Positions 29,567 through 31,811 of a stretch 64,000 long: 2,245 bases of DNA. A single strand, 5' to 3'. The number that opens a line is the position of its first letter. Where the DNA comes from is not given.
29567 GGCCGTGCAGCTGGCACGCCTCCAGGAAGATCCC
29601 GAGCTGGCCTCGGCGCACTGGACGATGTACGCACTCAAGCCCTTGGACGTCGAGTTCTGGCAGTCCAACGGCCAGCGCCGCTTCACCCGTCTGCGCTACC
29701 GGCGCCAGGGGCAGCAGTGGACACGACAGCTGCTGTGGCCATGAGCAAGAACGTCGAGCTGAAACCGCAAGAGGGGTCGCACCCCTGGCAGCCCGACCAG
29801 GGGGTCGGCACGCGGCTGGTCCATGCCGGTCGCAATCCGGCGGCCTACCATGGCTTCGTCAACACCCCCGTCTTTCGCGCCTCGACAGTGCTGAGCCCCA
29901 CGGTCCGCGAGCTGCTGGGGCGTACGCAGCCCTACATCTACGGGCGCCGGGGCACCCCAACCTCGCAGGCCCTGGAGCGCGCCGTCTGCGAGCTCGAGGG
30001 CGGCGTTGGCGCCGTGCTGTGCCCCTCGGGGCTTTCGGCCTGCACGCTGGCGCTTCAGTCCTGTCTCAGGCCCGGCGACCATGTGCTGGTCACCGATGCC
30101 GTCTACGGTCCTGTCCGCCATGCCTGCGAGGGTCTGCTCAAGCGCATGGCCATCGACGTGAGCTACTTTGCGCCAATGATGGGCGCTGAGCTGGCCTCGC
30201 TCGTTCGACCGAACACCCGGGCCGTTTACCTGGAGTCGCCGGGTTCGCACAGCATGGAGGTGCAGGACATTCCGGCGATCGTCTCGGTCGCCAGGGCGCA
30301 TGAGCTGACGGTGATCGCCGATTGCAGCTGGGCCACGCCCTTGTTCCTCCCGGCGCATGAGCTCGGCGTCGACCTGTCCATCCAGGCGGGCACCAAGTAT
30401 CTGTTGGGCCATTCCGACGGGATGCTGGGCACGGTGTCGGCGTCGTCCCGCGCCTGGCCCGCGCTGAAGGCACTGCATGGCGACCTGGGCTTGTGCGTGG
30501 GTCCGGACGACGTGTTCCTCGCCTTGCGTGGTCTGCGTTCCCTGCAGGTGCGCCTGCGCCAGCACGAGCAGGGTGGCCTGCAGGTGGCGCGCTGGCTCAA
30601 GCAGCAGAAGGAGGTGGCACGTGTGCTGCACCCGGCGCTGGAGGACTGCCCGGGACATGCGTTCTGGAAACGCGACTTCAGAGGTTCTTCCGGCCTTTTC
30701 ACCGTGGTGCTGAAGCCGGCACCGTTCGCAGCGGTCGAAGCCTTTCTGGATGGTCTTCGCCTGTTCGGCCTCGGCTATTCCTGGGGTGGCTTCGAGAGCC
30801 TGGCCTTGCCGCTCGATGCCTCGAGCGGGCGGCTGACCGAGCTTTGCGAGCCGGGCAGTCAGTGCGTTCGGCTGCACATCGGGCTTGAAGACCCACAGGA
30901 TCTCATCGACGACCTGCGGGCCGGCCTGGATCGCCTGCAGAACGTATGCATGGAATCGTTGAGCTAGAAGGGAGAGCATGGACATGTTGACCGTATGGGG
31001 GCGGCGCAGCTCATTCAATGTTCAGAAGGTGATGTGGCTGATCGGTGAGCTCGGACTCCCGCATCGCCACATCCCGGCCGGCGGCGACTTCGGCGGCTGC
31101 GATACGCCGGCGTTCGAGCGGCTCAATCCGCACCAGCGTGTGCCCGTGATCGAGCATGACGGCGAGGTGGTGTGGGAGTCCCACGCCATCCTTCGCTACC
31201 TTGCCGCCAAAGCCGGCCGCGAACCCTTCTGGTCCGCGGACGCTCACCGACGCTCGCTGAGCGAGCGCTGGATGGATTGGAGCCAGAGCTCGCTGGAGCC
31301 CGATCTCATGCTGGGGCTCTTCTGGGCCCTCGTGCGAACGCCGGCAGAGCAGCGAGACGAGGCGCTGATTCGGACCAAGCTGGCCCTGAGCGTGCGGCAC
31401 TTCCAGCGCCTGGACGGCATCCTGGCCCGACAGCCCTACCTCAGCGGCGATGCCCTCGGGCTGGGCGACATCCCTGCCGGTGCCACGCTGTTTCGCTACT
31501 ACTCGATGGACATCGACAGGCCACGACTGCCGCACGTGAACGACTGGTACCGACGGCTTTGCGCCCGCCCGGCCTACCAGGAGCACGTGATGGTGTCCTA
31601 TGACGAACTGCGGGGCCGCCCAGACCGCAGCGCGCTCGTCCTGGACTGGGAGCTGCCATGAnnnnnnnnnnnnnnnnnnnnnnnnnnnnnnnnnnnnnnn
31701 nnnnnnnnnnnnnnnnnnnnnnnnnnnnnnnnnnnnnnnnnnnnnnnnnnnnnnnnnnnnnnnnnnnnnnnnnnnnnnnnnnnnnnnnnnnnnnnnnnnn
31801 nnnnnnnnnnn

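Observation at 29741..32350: Coupled C-S lyase, GST and gamma-glutamyl-peptidase-like genes: a possible glutathione sulfur-insertion cassette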

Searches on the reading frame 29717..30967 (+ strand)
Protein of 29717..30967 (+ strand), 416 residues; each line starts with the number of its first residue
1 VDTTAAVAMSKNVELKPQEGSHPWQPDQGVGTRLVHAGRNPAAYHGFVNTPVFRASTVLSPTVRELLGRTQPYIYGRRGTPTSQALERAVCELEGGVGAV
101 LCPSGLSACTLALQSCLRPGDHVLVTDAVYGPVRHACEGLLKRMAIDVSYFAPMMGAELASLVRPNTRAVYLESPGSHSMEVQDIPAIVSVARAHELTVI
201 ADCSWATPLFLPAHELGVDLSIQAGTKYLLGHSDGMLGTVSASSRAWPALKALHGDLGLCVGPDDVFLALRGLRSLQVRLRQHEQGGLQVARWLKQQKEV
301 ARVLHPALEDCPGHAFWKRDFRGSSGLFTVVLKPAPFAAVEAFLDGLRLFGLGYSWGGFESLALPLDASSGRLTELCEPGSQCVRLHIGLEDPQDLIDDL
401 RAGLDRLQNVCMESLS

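Call 3: search_protein_families(library=pfam, proteins=[window:29717-30967:+])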
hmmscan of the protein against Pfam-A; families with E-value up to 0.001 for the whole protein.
window:29717-30967:+ (416 aa): 2 families
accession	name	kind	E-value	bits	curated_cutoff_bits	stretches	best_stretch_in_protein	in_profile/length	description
PF01053.26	Cys_Met_Meta_PP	-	3.6e-96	322.5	27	1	32-404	2-380/381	Cys/Met metabolism PLP-dependent enzyme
PF01041.23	DegT_DnrJ_EryC1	-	5.1e-06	26.4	19.8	1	81-207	24-150/360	DegT/DnrJ/EryC1/StrS aminotransferase family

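Call 4: search_protein_families(library=ncbifam, proteins=[window:29717-30967:+])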
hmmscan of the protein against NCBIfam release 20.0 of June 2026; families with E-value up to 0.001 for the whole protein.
window:29717-30967:+ (416 aa): 48 families (the best 25 are shown)
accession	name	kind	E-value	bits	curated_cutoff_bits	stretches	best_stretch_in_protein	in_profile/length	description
NF004626.0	PRK05967.1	equivalog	1.3e-142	475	649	1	26-406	9-391/395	cystathionine beta-lyase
TIGR01324.1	cysta_beta_ly_B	equivalog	7.1e-139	462.7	365.9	1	32-406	1-376/377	cystathionine beta-lyase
NF006538.0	PRK09028.1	equivalog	1.4e-131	438.7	655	1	30-412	6-394/396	cystathionine beta-lyase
NF005456.0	PRK07050.1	equivalog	9.5e-117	390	500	1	28-406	8-391/394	cystathionine beta-lyase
NF005990.0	PRK08114.1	equivalog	4.6e-114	381.3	634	1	28-408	4-395/395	cystathionine beta-lyase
NF041088.1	ala_glut_racmase_Arch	equivalog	7.5e-72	242.4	629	1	46-406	18-380/381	bifunctional L-alanine/L-glutamate racemase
NF004627.0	PRK05968.1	subfamily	2.1e-70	237.6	508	1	51-405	29-385/389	hypothetical protein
NF005871.0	PRK07811.1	equivalog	2.9e-66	223.6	513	1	27-406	10-388/389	cystathionine gamma-synthase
TIGR01328.1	met_gam_lyase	equivalog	2e-63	214.6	549.7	1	28-407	2-391/391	methionine gamma-lyase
NF005810.0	PRK07671.1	equivalog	1.7e-62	211.7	594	1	32-404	5-376/377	bifunctional cystathionine gamma-lyase/homocysteine desulfhydrase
NF004821.0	PRK06176.1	equivalog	3.8e-61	207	642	1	31-406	4-378/380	cystathionine gamma-synthase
NF005758.0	PRK07582.1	equivalog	6.2e-59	199.6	440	1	27-406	6-370/372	cystathionine gamma-lyase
NF005695.0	PRK07503.1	equivalog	8.9e-59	199.2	666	1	27-408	7-398/403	methionine gamma-lyase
NF005976.0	PRK08064.1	equivalog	3.3e-56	190.9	627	1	30-410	7-386/390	cystathionine beta-lyase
TIGR02080.1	O_succ_thio_ly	equivalog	2.4e-55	187.8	504.55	1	42-405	16-380/382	cystathionine gamma-synthase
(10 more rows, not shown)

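Call 42: search_solved_structures(query=window:29741-30967:+, max_evalue=1e-30, show_alignments=1)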
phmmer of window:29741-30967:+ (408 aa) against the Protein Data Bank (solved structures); distinct sequences matched with E-value up to 1e-30: 76 (the best 60 are shown).
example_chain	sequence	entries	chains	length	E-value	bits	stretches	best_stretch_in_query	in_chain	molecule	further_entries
8duy_A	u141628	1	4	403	3.5e-101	342.4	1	14-399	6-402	Cystathionine beta-lyase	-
8sa7_A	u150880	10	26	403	8.2e-101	341.2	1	14-399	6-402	Cystathionine beta-lyase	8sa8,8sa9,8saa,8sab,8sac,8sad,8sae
21kb_A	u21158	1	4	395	1.2e-100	340.7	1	19-399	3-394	cysteine-S-conjugate beta-lyase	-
2fq6_A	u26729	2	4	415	1.9e-97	330.2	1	12-399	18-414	Cystathionine beta-lyase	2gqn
1cl1_A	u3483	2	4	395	6.9e-97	328.3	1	19-399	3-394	CYSTATHIONINE BETA-LYASE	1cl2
4itg_A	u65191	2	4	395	8.9e-96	324.6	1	19-399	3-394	Cystathionine beta-lyase MetC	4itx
4l0o_H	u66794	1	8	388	2e-60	208.2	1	23-395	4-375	Cystathionine gamma-synthase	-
7ba4_A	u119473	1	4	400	1.1e-56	195.9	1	10-399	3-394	Cystathionine gamma-lyase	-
3e6g_A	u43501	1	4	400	3.5e-55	190.9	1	17-396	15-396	Cystathionine gamma-lyase-like protein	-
4ixs_A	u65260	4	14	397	3.5e-55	190.9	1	17-396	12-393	Cystathionine gamma-lyase-like protein | Cystathionine gamma-lyase-like protein, LYS201A modified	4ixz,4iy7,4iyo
8j6n_A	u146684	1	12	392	2.8e-53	184.6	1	21-396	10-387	Cystathionine gamma-lyase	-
3qhx_A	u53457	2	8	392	4.2e-53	184.1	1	20-396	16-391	Cystathionine gamma-synthase MetB (Cgs)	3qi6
3acz_A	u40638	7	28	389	4.6e-53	184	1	22-397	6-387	Methionine gamma-lyase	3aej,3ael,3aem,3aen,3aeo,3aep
6ovg_A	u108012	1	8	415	4.8e-53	183.9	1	20-396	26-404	Cystathionine gamma-lyase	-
6k1m_A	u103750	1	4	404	6.7e-53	183.4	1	22-393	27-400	Cystathionine gamma-lyase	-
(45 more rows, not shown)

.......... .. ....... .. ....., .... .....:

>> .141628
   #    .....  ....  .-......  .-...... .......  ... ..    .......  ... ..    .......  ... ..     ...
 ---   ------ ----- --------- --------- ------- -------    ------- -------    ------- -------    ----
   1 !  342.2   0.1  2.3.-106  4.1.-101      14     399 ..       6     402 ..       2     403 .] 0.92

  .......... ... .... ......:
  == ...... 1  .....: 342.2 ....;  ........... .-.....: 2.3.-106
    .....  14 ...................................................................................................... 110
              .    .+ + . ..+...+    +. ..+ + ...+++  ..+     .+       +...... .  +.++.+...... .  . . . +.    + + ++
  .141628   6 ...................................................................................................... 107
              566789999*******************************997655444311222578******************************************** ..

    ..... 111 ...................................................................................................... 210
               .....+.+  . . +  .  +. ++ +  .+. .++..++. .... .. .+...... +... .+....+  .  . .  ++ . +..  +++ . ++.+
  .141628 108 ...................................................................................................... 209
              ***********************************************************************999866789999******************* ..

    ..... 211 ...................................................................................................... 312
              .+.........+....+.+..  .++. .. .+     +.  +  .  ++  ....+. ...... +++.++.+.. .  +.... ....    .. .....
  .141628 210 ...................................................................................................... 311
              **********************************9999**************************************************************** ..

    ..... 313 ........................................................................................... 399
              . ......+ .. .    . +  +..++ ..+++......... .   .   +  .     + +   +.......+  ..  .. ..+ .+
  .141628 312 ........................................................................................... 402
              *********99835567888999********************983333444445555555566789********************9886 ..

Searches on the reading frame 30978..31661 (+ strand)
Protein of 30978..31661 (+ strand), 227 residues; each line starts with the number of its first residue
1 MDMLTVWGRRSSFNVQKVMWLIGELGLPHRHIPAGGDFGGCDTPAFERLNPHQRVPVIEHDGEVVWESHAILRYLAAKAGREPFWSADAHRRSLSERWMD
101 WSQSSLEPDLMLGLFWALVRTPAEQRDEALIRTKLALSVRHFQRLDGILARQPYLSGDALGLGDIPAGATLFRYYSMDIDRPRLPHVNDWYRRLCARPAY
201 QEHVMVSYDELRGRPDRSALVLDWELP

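Call 3: search_protein_families(library=pfam, proteins=[window:30978-31661:+])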
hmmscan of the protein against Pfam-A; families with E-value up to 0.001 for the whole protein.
window:30978-31661:+ (227 aa): 5 families
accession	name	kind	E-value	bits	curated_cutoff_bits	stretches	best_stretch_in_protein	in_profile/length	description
PF02798.26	GST_N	-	1.1e-13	51.8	20.9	1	4-76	3-75/76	Glutathione S-transferase, N-terminal domain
PF13417.12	GST_N_3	-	4e-13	49.9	22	1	9-82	4-74/75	Glutathione S-transferase, N-terminal domain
PF13409.12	GST_N_2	-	6.5e-12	46.3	25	1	14-77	4-69/70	Glutathione S-transferase, N-terminal domain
PF00043.30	GST_C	-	5.6e-08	33.4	20.7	1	110-198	4-93/93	Glutathione S-transferase, C-terminal domain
PF13410.11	GST_C_2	-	9.6e-07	29.2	24.9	1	138-193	11-69/69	Glutathione S-transferase, C-terminal domain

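Call 4: search_protein_families(library=ncbifam, proteins=[window:30978-31661:+])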
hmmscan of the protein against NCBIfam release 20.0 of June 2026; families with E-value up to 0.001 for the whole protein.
window:30978-31661:+ (227 aa): 5 families
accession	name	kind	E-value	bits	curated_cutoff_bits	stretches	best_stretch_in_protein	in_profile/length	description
NF050814.1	FtsZBindFzlA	equivalog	3.8e-14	53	300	1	45-202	43-208/228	FtsZ-binding protein FzlA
NF010579.0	PRK13972.1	equivalog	2.8e-12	46.6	332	1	14-204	11-203/215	GSH-dependent disulfide bond oxidoreductase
TIGR01262.1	maiA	equivalog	3e-09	36.8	171.05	1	42-202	39-201/211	maleylacetoacetate isomerase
NF007831.0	PRK10542.1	equivalog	5.3e-07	29.4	198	1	47-203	44-194/201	glutathione transferase GstA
NF008731.0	PRK11752.1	equivalog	9.9e-06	25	325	1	45-208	91-260/287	glutathione-dependent disulfide-bond oxidoreductase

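Call 15: find_related_loci(query=window:30978-31661:+, collection=genome_contigs, flank=10000)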
Query window:30978-31661:+ (227 aa) in genome_contigs; peptide patterns used: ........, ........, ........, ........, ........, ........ (x = any residue, [..] = any of these).
372 stretches matched a pattern; 270 encode a relative of the query (tblastn E <= 1e-3); the best 80 are kept; 80 distinct loci.
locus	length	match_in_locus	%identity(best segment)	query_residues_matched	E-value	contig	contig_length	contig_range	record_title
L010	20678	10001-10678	87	2-227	2e-134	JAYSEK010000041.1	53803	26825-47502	MAG: Burkholderiaceae bacterium isolate ZZ2_ZZA248_bin.48 NODE_535_length_53803_cov_151.307472, whole genome shotgun seq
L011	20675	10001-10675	82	3-227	4e-122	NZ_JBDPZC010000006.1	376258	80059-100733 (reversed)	Roseateles flavus strain 2.12 contig6, whole genome shotgun sequence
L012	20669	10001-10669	78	3-225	2e-116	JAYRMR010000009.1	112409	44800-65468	MAG: Burkholderiaceae bacterium isolate XM2_XAASGE2bin.6 NODE_167_length_112409_cov_3.877033, whole genome shotgun seque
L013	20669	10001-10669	76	3-225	9e-114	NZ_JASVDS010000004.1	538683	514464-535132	Roseateles subflavus strain APW6 contig4, whole genome shotgun sequence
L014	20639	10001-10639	67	3-215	3e-96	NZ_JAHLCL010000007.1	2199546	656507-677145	Burkholderia semiarida strain CCRMBC74 Scaffold_7, whole genome shotgun sequence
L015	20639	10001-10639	68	3-215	2e-96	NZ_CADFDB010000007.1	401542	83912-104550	Burkholderia metallica strain LMG 24068, whole genome shotgun sequence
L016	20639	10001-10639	67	3-215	4e-96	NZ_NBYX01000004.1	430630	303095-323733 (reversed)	Burkholderia puraquae strain CAMPA 1040 scaffold_3, whole genome shotgun sequence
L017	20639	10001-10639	68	3-215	2e-96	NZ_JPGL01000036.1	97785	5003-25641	Burkholderia paludis strain MSh1 contigs36, whole genome shotgun sequence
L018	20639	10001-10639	68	3-215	5e-96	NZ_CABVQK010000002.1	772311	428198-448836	Burkholderia lata isolate R-18110, whole genome shotgun sequence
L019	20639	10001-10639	66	3-215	4e-95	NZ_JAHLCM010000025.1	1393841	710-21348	Burkholderia sola strain CCRMBC51 Scaffold_25, whole genome shotgun sequence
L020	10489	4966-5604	67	3-215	4e-95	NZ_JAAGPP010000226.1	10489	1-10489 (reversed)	Burkholderia sp. Ac-20344 NODE_194_length_10489_cov_40.854951/0, whole genome shotgun sequence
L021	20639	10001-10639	66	3-215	2e-94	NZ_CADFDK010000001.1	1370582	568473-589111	Burkholderia seminalis DSM 23518 strain LMG 24067, whole genome shotgun sequence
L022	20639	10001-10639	66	3-215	2e-93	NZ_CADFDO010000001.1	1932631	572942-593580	Burkholderia sp. BCC0044, whole genome shotgun sequence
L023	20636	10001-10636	66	3-214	4e-92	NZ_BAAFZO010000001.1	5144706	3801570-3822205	Bordetella petrii strain NSA17 sequence1, whole genome shotgun sequence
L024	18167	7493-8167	80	3-227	2e-119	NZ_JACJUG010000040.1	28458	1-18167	Mitsuaria sp. WAJ17 NODE_40_length_28458_cov_35.197381, whole genome shotgun sequence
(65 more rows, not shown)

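Call 41: search_solved_structures(query=window:30978-31661:+, max_evalue=0.001, show_alignments=2)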
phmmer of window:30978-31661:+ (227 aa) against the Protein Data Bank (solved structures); distinct sequences matched with E-value up to 0.001: 167 (the best 60 are shown).
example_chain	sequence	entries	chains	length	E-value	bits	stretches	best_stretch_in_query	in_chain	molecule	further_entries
6nv6_A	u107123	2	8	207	1.6e-57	197.9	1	2-207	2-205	Glutathione S-transferase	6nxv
4kh7_A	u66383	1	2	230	1.4e-44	155.5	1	2-206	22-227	Glutathione s-transferase family protein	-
4kdu_A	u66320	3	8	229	8e-36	126.9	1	2-203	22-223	Glutathione S-transferase domain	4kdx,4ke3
4iel_A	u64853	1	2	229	1.4e-35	126.1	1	2-203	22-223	Glutathione S-transferase, N-terminal domain protein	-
3m3m_A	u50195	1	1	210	2.5e-17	66.3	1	2-200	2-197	Glutathione S-transferase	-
1aw9_A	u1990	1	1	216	2.9e-16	62.8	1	5-204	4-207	GLUTATHIONE S-TRANSFERASE III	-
4nhw_A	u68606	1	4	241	4.9e-16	62.1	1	2-202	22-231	Glutathione S-transferase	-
6to3_AAA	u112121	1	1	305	2.4e-13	53.3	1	4-202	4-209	Glutathione transferase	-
9f7k_A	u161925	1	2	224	2.7e-13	53.1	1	37-202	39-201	GH14654p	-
7pka_A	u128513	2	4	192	2.8e-13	53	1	15-204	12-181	Glutathione S-transferase | Glutathione S-transferase family protein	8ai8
8aib_A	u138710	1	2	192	3e-13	52.9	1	16-204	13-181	Glutathione S-transferase family protein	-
4png_A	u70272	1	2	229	3.4e-13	52.8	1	3-202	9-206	LD04004p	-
8ai9_A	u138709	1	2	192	3.6e-13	52.7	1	16-204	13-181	Glutathione S-transferase family protein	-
4f0c_A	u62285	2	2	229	3.7e-13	52.7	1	5-205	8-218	Glutathione transferase | Glutathione transferase Ure2p5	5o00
3vwx_A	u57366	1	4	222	1e-12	51.2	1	46-202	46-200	Glutathione s-transferase 6B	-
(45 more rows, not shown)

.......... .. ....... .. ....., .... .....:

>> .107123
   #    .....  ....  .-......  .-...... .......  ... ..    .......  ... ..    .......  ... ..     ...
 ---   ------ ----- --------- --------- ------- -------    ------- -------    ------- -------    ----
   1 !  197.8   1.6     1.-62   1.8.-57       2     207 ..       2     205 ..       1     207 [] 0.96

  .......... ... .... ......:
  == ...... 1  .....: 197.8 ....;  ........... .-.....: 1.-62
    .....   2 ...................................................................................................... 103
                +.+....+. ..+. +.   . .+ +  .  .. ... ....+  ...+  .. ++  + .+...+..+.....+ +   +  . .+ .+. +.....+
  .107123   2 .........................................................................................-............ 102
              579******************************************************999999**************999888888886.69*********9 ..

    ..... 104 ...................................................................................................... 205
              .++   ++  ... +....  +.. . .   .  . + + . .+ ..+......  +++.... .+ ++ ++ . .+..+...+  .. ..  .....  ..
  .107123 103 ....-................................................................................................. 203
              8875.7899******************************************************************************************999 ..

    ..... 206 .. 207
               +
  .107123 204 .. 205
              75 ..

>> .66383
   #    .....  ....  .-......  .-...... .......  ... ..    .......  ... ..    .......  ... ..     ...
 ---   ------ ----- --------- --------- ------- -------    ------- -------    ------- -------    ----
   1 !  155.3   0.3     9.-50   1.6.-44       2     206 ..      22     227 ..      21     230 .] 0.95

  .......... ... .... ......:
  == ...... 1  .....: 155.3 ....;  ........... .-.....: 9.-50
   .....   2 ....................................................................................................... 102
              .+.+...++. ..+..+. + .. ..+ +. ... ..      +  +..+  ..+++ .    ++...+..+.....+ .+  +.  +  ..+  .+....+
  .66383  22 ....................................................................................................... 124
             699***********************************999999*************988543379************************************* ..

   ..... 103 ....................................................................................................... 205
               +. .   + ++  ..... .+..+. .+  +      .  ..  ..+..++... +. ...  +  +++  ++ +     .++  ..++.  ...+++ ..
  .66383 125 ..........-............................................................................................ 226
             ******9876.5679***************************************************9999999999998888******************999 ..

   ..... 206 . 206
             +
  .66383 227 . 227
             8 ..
